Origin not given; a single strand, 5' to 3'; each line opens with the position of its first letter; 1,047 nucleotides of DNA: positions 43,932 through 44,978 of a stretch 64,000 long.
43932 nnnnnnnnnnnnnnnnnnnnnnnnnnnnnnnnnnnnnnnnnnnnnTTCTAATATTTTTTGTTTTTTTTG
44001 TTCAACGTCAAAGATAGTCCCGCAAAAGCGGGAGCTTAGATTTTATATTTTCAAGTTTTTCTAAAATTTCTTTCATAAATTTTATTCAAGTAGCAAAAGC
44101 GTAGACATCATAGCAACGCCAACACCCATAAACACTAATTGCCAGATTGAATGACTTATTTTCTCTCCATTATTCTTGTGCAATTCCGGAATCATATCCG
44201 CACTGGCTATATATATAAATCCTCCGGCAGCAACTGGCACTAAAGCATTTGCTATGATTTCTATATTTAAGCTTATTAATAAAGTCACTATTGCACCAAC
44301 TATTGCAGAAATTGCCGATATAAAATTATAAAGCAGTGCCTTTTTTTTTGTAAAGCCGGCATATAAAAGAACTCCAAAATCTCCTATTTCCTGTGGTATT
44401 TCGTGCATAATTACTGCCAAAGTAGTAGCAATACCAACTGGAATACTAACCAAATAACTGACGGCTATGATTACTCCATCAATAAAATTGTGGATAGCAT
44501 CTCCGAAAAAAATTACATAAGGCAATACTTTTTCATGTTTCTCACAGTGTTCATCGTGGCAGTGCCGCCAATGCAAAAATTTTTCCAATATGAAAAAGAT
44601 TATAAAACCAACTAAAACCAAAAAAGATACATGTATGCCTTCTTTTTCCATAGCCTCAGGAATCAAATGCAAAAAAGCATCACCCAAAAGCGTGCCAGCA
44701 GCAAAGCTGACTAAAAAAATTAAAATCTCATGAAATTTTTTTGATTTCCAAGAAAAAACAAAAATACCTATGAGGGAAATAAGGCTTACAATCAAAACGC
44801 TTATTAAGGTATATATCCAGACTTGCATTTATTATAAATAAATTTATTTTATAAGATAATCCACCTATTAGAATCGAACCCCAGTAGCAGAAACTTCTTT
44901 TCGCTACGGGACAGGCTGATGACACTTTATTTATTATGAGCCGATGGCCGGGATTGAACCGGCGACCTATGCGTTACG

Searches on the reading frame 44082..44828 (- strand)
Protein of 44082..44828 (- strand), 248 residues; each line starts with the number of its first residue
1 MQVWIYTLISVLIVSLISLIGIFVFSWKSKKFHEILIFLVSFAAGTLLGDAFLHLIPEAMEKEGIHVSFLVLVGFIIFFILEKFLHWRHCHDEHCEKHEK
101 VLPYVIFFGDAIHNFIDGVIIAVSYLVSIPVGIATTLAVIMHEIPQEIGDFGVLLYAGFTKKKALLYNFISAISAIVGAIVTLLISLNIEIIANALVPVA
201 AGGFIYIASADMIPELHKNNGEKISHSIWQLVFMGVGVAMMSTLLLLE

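Call 24: find_encoding_contigs(protein=window:44082-44828:-, flank=10000, max_places=1)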
Protein window:44082-44828:- (248 aa): 15 contigs read that carry it; 1 place shown.
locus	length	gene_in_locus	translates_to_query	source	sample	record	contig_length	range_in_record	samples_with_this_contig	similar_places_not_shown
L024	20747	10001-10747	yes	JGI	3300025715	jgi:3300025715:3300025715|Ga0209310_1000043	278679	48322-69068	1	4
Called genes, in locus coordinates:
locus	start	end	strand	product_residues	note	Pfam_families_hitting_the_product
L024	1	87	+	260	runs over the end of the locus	PF02900:LigB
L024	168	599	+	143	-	PF00075:RNase_H, PF13456:RVT_3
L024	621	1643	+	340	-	PF25917:BSH_RND (weak), PF25973:BSH_CzcB, PF25954:Beta-barrel_RND_2, PF25990:Beta-barrel_YknX (weak), PF26002:Beta-barrel_AprE, PF25989:YknX_C (weak)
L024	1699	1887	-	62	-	-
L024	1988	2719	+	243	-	PF02463:SMC_N (weak), PF00005:ABC_tran, PF13304:AAA_21 (faint)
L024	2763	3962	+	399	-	PF12704:MacB_PCD, PF02687:FtsX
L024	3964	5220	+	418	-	PF12704:MacB_PCD, PF02687:FtsX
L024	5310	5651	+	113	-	-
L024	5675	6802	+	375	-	PF13462:Thioredoxin_4, PF01323:DSBA (weak)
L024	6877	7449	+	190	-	PF01558:POR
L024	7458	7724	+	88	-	PF00037:Fer4, PF12797:Fer4_2 (weak), PF12837:Fer4_6, PF13237:Fer4_10, PF14697:Fer4_21, PF12838:Fer4_7, PF13187:Fer4_9, PF00037:Fer4, +8 more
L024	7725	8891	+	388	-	PF01855:POR_N, PF17147:PFOR_II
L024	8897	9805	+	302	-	PF02775:TPP_enzyme_C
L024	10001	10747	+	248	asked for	PF02535:Zip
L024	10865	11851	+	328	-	PF03462:PCRF, PF00472:RF-1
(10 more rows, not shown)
